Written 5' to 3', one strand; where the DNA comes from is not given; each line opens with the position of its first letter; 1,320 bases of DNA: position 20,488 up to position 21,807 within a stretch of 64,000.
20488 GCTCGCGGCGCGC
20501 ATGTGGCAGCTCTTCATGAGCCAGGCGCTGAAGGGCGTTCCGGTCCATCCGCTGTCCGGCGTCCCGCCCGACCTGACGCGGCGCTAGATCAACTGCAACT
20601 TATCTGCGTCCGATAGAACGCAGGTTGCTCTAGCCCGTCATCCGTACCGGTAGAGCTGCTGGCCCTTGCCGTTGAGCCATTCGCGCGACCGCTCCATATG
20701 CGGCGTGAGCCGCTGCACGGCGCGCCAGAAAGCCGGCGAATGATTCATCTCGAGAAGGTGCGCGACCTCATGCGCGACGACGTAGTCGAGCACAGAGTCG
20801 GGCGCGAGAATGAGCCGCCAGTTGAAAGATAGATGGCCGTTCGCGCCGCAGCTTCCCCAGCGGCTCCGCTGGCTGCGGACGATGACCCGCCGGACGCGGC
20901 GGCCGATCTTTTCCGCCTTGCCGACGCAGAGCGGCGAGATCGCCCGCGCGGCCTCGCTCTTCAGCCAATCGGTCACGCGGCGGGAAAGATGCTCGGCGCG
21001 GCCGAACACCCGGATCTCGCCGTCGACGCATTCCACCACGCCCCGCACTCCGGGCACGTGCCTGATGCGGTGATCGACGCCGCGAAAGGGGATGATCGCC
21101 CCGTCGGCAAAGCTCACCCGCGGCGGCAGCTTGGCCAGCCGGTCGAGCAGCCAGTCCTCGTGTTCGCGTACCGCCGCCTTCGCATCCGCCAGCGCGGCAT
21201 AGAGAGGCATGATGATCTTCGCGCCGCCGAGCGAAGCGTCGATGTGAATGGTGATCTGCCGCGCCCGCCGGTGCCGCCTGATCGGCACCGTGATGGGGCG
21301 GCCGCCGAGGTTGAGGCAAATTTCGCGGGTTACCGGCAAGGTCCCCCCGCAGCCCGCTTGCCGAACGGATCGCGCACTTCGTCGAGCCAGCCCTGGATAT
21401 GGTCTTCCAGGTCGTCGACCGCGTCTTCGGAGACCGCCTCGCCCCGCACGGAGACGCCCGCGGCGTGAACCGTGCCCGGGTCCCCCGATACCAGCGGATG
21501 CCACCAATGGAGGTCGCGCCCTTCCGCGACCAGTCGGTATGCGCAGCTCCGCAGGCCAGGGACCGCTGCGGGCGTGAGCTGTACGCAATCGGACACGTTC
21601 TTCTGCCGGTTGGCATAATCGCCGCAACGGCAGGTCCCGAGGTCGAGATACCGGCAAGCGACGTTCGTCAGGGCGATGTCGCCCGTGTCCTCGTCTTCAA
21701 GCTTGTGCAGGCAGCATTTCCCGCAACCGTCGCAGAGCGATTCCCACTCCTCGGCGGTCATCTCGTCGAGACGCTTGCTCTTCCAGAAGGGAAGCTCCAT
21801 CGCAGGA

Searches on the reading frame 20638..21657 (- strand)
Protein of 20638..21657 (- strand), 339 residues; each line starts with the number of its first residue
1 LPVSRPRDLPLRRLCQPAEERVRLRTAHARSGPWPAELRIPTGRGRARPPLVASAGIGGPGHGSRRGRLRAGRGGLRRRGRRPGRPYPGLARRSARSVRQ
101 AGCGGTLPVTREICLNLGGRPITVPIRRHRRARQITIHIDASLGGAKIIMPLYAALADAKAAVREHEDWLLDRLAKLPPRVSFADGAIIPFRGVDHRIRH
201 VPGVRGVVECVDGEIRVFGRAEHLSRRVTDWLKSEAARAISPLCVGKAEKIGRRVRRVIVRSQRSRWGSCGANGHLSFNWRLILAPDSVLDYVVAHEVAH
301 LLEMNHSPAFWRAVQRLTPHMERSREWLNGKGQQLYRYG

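Call 16: search_protein_families(library=pfam, proteins=[window:20638-21657:-])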
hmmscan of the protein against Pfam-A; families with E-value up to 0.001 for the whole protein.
window:20638-21657:- (339 aa): 1 family
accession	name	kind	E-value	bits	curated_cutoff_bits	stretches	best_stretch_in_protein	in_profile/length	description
PF01863.23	YgjP-like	-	6.9e-49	167.1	26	1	134-329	2-205/207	YgjP-like, metallopeptidase domain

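Call 88: find_homologous_proteins(query=window:20641-21657:-, max_evalue=1e-40)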
Query window:20641-21657:- (339 aa): 4727 proteins with E <= 1e-40 among 8000 candidates; the best 120 are listed.
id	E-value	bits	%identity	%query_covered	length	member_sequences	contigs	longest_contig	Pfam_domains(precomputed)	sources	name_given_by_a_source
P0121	5.3e-129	449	82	69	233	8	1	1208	PF01863.24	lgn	-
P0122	7.5e-129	448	84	69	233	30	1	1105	PF01863.24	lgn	-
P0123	1.3e-128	448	82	69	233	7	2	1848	PF01863.24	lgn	-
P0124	5.8e-128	445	84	69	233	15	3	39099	PF01863.24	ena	-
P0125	1.6e-124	434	81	68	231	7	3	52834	PF01863.24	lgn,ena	-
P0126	3.2e-122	426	80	68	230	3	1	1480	PF01863.24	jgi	jgi:predicted metal-dependent hydrolase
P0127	3.3e-122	426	86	69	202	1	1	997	PF01863.24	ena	-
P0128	8.8e-118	412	81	66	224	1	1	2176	PF01863.24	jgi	jgi:hypothetical protein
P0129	2.5e-116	407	75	69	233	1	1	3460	PF01863.24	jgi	-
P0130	2.2e-115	404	74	69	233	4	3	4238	PF01863.24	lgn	-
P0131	3.6e-114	400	75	69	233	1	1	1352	PF01863.24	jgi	-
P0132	3.3e-113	397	73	69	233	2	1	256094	PF01863.24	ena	-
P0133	4.8e-113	396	73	69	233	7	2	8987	PF01863.24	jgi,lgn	-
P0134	7.7e-113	396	73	69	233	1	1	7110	PF01863.24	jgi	jgi:hypothetical protein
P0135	2.2e-111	391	71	69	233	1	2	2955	PF01863.24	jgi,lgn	-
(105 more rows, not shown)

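Call 89: find_encoding_contigs(protein=P0124, flank=6000, max_places=3)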
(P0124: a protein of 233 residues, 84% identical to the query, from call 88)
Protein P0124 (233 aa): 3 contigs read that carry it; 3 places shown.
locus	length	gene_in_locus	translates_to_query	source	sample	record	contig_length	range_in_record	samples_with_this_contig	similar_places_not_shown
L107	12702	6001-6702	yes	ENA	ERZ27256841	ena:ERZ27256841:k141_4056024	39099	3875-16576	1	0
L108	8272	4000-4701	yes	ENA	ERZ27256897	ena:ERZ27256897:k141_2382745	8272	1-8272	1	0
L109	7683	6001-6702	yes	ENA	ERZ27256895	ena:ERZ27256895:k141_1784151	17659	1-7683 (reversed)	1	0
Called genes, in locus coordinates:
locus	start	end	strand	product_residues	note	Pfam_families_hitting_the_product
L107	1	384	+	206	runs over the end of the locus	PF00300:His_Phos_1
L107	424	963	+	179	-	-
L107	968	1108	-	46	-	-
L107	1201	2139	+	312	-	PF13480:Acetyltransf_6, PF02388:FemAB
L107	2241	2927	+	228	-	PF04366:Ysc84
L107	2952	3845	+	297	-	-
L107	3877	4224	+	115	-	PF05635:23S_rRNA_IVP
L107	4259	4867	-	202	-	PF12796:Ank_2, PF12796:Ank_2, PF13637:Ank_4, PF13857:Ank_5 (weak), PF00023:Ank (weak), PF12796:Ank_2, PF13637:Ank_4, PF13857:Ank_5 (weak), +3 more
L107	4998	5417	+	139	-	PF13664:DUF4149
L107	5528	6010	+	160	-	PF03692:CxxCxxCC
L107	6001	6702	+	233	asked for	PF01863:YgjP-like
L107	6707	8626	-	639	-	PF00912:Transgly, PF00905:Transpeptidase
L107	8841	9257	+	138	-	PF01475:FUR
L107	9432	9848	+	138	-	PF00210:Ferritin (faint), PF02915:Rubrerythrin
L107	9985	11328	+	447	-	PF02754:CCG (weak)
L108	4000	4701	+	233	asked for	PF01863:YgjP-like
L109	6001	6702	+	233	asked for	PF01863:YgjP-like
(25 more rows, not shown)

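Call 90: find_encoding_contigs(protein=P0125, flank=6000, max_places=3)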
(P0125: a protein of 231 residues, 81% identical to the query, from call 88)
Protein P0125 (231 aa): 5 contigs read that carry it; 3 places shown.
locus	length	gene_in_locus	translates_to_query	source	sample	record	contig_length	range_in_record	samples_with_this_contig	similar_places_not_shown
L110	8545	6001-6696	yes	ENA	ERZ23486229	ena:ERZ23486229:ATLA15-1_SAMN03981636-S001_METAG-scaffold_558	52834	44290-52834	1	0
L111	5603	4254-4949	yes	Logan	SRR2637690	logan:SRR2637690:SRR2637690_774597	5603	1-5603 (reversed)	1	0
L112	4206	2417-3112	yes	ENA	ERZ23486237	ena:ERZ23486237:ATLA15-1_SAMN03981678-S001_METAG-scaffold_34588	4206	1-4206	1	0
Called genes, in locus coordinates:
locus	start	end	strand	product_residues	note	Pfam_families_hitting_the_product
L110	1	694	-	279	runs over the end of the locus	PF02277:DBI_PRT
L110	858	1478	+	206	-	PF00300:His_Phos_1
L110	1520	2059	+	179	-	-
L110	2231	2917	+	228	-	PF04366:Ysc84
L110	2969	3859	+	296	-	-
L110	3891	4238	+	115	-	PF05635:23S_rRNA_IVP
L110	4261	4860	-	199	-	PF12796:Ank_2, PF13606:Ank_3 (faint), PF13857:Ank_5 (weak), PF00023:Ank, PF13637:Ank_4, PF12796:Ank_2, PF13857:Ank_5 (weak)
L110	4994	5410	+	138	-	PF13664:DUF4149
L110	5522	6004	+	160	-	PF03692:CxxCxxCC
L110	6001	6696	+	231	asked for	PF01863:YgjP-like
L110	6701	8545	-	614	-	?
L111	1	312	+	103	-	?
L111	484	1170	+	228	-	PF04366:Ysc84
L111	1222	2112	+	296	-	-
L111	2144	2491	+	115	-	PF05635:23S_rRNA_IVP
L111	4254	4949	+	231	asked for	PF01863:YgjP-like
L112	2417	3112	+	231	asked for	PF01863:YgjP-like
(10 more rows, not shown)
